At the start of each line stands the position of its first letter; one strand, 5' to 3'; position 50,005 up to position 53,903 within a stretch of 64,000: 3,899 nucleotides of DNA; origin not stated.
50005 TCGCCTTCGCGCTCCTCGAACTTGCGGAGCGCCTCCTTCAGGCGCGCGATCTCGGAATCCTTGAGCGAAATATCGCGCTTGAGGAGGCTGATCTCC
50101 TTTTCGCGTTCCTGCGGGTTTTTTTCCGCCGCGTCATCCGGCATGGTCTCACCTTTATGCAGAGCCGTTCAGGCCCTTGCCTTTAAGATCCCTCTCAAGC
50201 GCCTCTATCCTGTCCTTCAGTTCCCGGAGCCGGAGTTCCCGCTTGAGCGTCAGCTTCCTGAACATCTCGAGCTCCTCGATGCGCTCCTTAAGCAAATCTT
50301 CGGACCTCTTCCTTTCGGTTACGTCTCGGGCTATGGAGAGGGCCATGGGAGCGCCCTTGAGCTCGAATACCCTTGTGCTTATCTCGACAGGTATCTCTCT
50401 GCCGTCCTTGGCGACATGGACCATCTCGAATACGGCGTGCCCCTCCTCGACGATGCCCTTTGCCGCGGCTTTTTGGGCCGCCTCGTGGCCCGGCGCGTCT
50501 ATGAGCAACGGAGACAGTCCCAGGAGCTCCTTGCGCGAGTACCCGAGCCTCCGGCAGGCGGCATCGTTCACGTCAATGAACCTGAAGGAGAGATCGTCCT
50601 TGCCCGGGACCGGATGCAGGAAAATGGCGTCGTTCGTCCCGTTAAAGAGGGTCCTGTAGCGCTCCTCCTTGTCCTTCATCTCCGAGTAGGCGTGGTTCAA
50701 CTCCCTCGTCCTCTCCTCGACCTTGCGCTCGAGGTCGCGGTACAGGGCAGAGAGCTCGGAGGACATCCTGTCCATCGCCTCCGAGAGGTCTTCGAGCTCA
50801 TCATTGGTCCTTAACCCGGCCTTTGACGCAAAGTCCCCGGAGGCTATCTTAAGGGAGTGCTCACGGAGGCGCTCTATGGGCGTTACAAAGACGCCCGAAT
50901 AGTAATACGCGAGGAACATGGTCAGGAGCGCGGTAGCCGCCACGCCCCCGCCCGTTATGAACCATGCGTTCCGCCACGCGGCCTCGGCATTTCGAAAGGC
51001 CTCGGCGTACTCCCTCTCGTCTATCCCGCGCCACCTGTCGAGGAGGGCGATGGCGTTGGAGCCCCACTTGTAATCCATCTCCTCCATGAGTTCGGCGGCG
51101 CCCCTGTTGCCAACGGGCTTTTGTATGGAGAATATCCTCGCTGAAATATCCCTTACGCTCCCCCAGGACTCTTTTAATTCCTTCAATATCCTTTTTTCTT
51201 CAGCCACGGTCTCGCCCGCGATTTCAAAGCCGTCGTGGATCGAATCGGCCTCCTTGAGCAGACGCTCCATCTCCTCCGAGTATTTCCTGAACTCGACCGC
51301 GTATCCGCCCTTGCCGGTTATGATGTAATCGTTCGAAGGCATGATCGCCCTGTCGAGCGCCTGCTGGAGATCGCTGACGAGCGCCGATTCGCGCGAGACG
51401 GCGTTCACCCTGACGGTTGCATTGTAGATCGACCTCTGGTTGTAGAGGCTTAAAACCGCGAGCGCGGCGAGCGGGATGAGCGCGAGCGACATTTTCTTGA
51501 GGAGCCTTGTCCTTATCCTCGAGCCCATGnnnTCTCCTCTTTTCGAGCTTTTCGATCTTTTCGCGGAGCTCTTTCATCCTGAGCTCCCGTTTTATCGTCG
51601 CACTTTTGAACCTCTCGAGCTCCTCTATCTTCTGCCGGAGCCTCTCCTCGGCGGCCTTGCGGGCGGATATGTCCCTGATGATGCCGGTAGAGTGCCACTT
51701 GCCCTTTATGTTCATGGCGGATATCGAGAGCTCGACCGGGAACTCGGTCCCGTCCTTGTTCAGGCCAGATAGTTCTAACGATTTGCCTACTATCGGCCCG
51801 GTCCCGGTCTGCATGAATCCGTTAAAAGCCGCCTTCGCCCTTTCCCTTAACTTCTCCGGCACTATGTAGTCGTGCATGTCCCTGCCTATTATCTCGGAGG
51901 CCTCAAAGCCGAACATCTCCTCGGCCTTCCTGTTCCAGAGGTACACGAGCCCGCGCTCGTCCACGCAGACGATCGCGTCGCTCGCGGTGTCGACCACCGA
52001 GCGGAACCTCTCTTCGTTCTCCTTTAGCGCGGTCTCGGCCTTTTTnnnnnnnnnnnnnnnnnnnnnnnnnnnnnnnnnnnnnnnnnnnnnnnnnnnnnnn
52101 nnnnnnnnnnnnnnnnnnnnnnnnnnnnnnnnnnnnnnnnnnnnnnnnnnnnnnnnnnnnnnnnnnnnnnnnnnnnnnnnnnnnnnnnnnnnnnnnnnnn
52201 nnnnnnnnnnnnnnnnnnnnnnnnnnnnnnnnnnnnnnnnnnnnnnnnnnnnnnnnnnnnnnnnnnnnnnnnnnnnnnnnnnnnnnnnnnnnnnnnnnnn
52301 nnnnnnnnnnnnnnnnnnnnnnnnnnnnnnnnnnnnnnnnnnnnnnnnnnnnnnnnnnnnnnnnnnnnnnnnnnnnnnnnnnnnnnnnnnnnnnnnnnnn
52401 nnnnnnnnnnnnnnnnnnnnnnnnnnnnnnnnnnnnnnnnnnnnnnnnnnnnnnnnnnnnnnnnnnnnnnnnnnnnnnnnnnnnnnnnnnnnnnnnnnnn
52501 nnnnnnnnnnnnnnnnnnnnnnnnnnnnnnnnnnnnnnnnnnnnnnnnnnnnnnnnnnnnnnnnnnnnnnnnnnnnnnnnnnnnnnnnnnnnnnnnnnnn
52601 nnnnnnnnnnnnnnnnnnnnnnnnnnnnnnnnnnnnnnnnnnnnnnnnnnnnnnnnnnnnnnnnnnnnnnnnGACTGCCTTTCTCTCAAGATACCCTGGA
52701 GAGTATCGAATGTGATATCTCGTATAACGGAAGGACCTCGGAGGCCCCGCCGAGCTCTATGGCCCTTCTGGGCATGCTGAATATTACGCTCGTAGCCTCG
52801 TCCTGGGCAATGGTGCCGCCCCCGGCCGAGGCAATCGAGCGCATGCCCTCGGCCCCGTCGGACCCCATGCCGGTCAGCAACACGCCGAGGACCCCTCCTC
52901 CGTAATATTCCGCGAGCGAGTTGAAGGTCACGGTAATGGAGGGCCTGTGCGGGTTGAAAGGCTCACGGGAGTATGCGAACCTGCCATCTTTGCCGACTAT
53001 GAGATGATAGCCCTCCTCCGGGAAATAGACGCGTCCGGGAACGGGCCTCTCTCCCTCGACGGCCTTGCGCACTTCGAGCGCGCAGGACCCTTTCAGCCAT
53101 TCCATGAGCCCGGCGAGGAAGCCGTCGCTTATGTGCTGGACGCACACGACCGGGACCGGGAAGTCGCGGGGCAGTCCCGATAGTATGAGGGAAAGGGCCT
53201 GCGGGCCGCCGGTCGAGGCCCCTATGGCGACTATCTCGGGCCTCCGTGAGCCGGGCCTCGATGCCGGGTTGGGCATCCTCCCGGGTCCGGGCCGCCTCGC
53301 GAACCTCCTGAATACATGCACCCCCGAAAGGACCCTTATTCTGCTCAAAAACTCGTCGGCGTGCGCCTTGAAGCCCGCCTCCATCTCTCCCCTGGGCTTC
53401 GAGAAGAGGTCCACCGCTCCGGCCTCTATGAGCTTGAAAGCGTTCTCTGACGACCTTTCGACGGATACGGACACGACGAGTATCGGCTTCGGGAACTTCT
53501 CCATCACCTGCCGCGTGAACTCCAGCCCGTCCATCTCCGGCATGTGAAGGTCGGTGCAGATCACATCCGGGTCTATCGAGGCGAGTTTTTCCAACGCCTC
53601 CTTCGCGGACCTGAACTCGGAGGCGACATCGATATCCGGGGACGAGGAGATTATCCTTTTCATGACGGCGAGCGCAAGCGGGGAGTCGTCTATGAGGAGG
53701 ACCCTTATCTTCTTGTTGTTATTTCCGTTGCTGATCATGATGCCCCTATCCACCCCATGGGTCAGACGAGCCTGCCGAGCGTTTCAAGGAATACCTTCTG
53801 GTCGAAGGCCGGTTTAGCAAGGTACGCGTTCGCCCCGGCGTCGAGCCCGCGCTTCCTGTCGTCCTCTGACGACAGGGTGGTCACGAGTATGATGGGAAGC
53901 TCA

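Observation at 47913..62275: Wsp/Frz-like chemosensory operon wired to c-di-GMP enzymes without a REC-GGDEF output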

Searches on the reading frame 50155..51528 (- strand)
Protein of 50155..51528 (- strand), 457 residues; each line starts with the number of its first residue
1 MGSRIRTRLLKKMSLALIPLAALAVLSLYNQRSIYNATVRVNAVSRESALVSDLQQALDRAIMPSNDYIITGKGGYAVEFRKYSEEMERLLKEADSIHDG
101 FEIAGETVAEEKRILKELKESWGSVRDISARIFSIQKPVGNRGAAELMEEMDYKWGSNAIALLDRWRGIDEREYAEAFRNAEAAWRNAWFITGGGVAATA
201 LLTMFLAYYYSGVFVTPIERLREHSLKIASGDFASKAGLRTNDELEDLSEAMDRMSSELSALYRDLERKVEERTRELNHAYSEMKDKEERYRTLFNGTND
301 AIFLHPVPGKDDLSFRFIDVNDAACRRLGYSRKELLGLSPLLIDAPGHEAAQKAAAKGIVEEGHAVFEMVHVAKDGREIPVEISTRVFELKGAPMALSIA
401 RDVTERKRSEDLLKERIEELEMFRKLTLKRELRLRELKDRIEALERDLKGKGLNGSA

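Call 3: search_protein_families(library=pfam, proteins=[window:50155-51528:-], max_evalue=0.01)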
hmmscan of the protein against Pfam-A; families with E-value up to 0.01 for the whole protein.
window:50155-51528:- (457 aa): 5 families
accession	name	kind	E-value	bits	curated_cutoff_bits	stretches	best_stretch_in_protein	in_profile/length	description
PF13426.13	PAS_9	-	4.1e-11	43.5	27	1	311-405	7-103/103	PAS domain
PF00672.30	HAMP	-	1.6e-09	38.3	25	1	213-260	5-52/53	HAMP domain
PF13188.13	PAS_8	-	9e-09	35.4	21.8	1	289-343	1-49/65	PAS domain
PF08448.16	PAS_4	-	2.5e-06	28.1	23.1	1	312-408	12-110/110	PAS fold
PF00989.32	PAS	-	0.00012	22.5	22.6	1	313-402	19-112/113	PAS fold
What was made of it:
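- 50155..51528 (-): TM-sensor-HAMP-PAS protein with no enzymatic domain; a mosaic of a cyclase-like sensor and a REC-PAS-like PAS-tail. Pfam HAMP plus PAS (call 3).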

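Call 34: search_protein_families(library=ncbifam, proteins=[window:50155-51528:-], max_evalue=0.00001)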
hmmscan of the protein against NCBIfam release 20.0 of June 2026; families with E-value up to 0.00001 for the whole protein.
window:50155-51528:- (457 aa): 10 families
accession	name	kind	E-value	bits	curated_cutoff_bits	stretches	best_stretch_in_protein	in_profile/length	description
TIGR00229.1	sensory_box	domain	4e-21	75.4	22.9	1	286-411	2-124/126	PAS domain S-box protein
NF038263.1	prot_phos_SiaA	equivalog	2.2e-15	56.3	700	1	191-288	311-408/658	biofilm regulation protein phosphatase SiaA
NF008184.0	PRK10935.1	equivalog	1.2e-14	53.9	553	1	181-284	143-247/565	nitrate/nitrite two-component system sensor histidine kinase NarQ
NF047874.1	MASE3_PAS_HK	subfamily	2.1e-12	46.6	560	1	255-426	235-397/655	MASE3 domain-containing sensor histidine kinase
NF007896.0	PRK10600.1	equivalog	2.4e-11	43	578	1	197-280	161-244/598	nitrate/nitrite two-component system sensor histidine kinase NarX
NF033092.0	HK_WalK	equivalog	1.6e-08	33.7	725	1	190-286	179-269/594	cell wall metabolism sensor histidine kinase WalK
NF012163.2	BaeS_SmeS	equivalog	6.6e-08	31.9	500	1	187-261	165-235/457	sensor histidine kinase efflux regulator BaeS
TIGR02040.1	PpsR-CrtJ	equivalog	3.3e-07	29.7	275.4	1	266-417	110-254/442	transcriptional regulator PpsR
NF045595.1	HK_scytonemin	equivalog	7.5e-07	27.9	865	1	315-446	25-152/637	scytonemin biosynthesis sensor histidine kinase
NF007837.0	PRK10549.1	equivalog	5.3e-06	25.4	603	1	186-259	164-233/466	envelope stress sensor histidine kinase BaeS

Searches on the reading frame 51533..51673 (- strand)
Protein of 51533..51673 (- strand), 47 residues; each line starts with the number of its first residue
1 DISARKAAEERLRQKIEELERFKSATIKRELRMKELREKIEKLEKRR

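Call 87: search_protein_representatives(alignment_id=A3)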
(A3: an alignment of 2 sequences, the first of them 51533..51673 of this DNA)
Query: 2 sequences, 57 profile positions. Proteins with E-value up to 0.001 (for the whole library): 5303; up to 1e-10: 102; up to 1e-30: 0. The best 150 are listed.
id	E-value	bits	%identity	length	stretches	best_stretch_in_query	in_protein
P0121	1.7e-17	78.9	-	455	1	1-50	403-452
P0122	1.8e-17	78.8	-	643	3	2-50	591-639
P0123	3.9e-17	77.8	-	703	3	2-50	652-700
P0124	7.2e-16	73.7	-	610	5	2-46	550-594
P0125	8.6e-15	70.3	-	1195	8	2-51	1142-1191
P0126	2.6e-14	68.7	-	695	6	2-52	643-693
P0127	2.9e-14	68.6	-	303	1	1-46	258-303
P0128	3.4e-14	68.3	-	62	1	2-56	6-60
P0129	3.5e-14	68.3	-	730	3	2-51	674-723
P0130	6.9e-14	67.4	-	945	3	2-48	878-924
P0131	7.7e-14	67.2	-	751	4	1-46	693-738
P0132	8.3e-14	67.1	-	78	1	1-46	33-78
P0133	8.3e-14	67.1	-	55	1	2-46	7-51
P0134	1.1e-13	66.8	-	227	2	1-48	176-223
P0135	1.6e-13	66.2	-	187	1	1-48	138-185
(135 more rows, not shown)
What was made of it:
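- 51533..51652 (-): C-terminal 'tail' helix of REC-PAS (…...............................), strongly basic. A profile of the two window tails finds 5303 protein clusters (call 87).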

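Call 92: search_protein_families(library=pfam, alignment_id=A5, max_evalue=0.0001)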
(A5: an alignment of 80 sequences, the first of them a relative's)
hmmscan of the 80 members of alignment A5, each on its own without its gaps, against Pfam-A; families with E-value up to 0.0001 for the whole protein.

A. member 1, P0121 (455 aa): 5 families
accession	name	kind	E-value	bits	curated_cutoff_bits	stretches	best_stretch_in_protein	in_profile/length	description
PF00672.30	HAMP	-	1.1e-09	38.9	25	1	215-262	5-52/53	HAMP domain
PF13426.13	PAS_9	-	2.3e-09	37.9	27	1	314-407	8-103/103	PAS domain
PF13188.13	PAS_8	-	9.7e-09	35.3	21.8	1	291-346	1-50/65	PAS domain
PF08448.16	PAS_4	-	2.1e-06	28.3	23.1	1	314-410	12-110/110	PAS fold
PF00989.32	PAS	-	4.1e-05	24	22.6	0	292-404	2-112/113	PAS fold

B. families by the number of members that match (of 80 scanned): 25 families
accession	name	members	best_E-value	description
PF13426.13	PAS_9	76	8.5e-84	PAS domain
PF08448.16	PAS_4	74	2.8e-92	PAS fold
PF00989.32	PAS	73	5.9e-88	PAS fold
PF13188.13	PAS_8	70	8.6e-47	PAS domain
PF08447.18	PAS_3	66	2.4e-78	PAS fold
PF12860.13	PAS_7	28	8.1e-21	PAS fold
PF24820.1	Diguanyl_cycl_sensor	28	3.9e-15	Diguanylate cyclase-like sensor domain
PF13596.12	PAS_10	14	1.6e-23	PAS domain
PF00072.30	Response_reg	13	1.6e-24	Response regulator receiver domain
PF14598.12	PAS_11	13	1.2e-13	PAS domain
PF01590.32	GAF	8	3.9e-21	GAF domain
PF13185.12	GAF_2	7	2e-31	GAF domain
PF00672.30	HAMP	6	6.8e-15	HAMP domain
PF13492.12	GAF_3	4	2e-14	GAF domain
PF10114.15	PocR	3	3.2e-52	Sensory domain found in PocR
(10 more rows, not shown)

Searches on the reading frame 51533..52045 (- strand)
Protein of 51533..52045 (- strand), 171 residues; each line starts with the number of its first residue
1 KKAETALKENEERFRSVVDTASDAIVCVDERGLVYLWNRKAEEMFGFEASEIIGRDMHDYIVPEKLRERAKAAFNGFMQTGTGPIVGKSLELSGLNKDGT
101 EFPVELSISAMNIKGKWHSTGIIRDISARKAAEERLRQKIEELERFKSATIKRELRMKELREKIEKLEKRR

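Call 94: search_solved_structures(query=window:51533-52045:-, max_evalue=1e-8, show_alignments=2)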
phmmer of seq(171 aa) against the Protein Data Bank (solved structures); distinct sequences matched with E-value up to 1e-8: 13.
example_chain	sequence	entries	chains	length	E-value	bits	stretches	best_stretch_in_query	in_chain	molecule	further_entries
8js5_A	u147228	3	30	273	8.2e-20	74.8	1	1-142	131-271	Sensor protein FixL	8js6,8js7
2cmn_A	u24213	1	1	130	4e-18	69.4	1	11-138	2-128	SENSOR PROTEIN FIXL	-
1y28_A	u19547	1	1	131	4.8e-18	69.1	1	11-138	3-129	Sensor protein fixL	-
1dp6_A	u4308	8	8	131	6.6e-18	68.6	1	11-138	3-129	FIXL PROTEIN | SENSOR PROTEIN FIXL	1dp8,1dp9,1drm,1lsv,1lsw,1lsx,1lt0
1d06_A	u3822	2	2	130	1.1e-15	61.4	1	4-126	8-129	nitrogen fixation regulatory protein fixL | FIXL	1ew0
1xj4_A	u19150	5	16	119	1.6e-15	60.9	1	21-138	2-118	Sensor protein fixL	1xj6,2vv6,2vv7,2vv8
1xj2_A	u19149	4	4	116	5.6e-15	59.1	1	23-138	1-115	Sensor protein fixL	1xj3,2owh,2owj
9bgv_A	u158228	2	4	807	2.3e-10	44.1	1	25-144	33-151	Oxygen sensor protein DosP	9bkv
9clo_A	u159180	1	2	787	2.4e-10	44.1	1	25-144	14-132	Oxygen sensor protein DosP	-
9cdr_A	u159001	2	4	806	3.2e-10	43.7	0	25-144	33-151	Oxygen sensor protein DosP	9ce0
10jx_A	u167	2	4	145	3.2e-10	43.7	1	13-124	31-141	Multi-sensor signal transduction histidine kinase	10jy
9cmf_A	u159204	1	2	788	3.3e-10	43.6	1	25-144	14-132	Oxygen sensor protein DosP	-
1v9y_A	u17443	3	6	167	9e-10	42.2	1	25-139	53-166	Heme pas sensor protein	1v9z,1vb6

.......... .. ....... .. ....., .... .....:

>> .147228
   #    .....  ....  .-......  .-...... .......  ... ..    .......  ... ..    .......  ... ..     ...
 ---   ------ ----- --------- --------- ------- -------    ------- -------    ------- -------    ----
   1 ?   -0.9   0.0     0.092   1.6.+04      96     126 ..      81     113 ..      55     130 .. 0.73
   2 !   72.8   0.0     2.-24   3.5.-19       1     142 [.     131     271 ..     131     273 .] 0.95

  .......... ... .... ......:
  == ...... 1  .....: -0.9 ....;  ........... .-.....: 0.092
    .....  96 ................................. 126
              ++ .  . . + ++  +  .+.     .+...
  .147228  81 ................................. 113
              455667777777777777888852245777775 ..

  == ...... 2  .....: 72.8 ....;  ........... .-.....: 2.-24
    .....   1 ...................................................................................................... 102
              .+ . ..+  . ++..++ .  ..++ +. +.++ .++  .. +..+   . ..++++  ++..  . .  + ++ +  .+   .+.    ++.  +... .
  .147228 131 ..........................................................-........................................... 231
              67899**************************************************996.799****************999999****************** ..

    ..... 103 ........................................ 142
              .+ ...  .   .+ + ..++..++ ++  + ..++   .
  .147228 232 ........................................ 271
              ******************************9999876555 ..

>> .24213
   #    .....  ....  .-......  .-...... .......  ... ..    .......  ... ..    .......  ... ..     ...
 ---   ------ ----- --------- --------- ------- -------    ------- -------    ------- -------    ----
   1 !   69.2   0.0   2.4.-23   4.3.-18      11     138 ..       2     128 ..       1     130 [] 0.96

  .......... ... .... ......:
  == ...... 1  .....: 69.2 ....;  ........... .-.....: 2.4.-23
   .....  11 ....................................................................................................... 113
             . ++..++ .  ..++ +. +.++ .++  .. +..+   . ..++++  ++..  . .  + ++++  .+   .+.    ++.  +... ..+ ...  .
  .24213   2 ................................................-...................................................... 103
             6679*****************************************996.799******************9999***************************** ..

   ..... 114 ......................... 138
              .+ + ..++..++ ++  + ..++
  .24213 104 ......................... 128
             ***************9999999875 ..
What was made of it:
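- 51530..52672 (-): REC-coiled coil-PAS response regulator with no enzymatic domain; the proposed cognate output of CheA. The PAS is FixL-like but has Ala in place of the haem-binding His (call 94).
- Tried and rejected: The PAS is FixL-like (8e-20), but the proximal His is Ala (call 94).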

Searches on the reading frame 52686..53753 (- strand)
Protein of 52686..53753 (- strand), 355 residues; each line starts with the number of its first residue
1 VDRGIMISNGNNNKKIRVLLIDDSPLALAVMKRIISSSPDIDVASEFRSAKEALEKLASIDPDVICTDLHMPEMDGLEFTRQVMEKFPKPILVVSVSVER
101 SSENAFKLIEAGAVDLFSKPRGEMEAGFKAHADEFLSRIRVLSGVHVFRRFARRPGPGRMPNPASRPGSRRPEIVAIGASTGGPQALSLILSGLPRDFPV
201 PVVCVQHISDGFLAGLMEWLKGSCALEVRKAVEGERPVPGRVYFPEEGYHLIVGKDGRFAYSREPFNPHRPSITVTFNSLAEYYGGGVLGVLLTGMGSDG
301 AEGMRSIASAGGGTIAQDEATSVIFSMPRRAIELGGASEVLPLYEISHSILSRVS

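Call 3: search_protein_families(library=pfam, proteins=[window:52686-53753:-], max_evalue=0.01)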
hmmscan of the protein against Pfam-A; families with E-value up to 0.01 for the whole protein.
window:52686-53753:- (355 aa): 2 families
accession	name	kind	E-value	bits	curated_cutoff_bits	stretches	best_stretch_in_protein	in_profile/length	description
PF01339.22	CheB_methylest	-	4.6e-60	202.7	24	1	175-350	1-174/174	CheB methylesterase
PF00072.30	Response_reg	-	7.4e-21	74.8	30.2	1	18-121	1-101/111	Response regulator receiver domain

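Call 34: search_protein_families(library=ncbifam, proteins=[window:52686-53753:-], max_evalue=0.00001)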
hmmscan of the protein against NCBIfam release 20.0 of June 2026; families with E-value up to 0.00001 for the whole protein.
window:52686-53753:- (355 aa): 44 families (the best 25 are shown)
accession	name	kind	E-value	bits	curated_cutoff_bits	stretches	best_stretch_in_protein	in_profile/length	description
NF009206.0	PRK12555.1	subfamily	1.4e-103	346.4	342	1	16-354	1-336/340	chemotaxis-specific protein-glutamate methyltransferase CheB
NF001965.0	PRK00742.1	subfamily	4e-94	315.7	293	1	14-354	2-353/357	chemotaxis-specific protein-glutamate methyltransferase CheB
NF007935.0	PRK10651.1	equivalog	8.4e-16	57.8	250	1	12-113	3-103/216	two-component system response regulator NarL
NF052445.1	RespRegMctR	equivalog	8e-13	48.3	300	1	15-103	1-88/205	two-component system response regulator MctR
NF041367.1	CheY_Halo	equivalog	1.1e-11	45.2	200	1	18-121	1-101/114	chemotaxis protein CheY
TIGR01818.1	ntrC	equivalog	2.3e-11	43.2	558.6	1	18-120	1-100/463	nitrogen regulation protein NR(I)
NF007018.1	PRK09483.1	equivalog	2.7e-11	43.5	280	1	16-121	2-106/217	UvrY/SirA/GacA family response regulator transcription factor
NF008677.0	PRK11697.1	equivalog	2.7e-11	43.3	246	1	16-120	2-102/238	two-component system response regulator BtsR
NF053512.1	nitric_RR_NosR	exception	1.1e-10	41.1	400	1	18-91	1-72/422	response regulator c-di-GMP phosphodiesterase, NosR family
NF007969.0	PRK10693.1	equivalog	3.8e-10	39.3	329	1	17-122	9-111/337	two-component system response regulator RssB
NF052596.1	RR_EAL_PvrR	equivalog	4.5e-10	38.7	580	1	14-120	2-111/398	response regulator cyclic di-GMP phosphodiesterase PvrR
NF007419.0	PRK09958.1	equivalog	4.8e-10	39.4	251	1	19-122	4-105/204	acid-sensing system DNA-binding response regulator EvgA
NF007685.0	PRK10360.1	equivalog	8.2e-10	38.8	258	1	16-119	2-101/196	response regulator transcription factor UhpA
NF011896.0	PRK15369.1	equivalog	2e-09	37.4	242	1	14-114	2-101/211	two component system response regulator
NF040689.1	MtrAB_MtrA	equivalog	3.5e-09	36.3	300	1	18-122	1-101/219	MtrAB system response regulator MtrA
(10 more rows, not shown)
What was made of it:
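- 52686..53753 (-): CheB methylesterase with receiver domain. Pfam, and NCBIfam CheB above its cut-off (346 bits against 342) (calls 3, 34).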
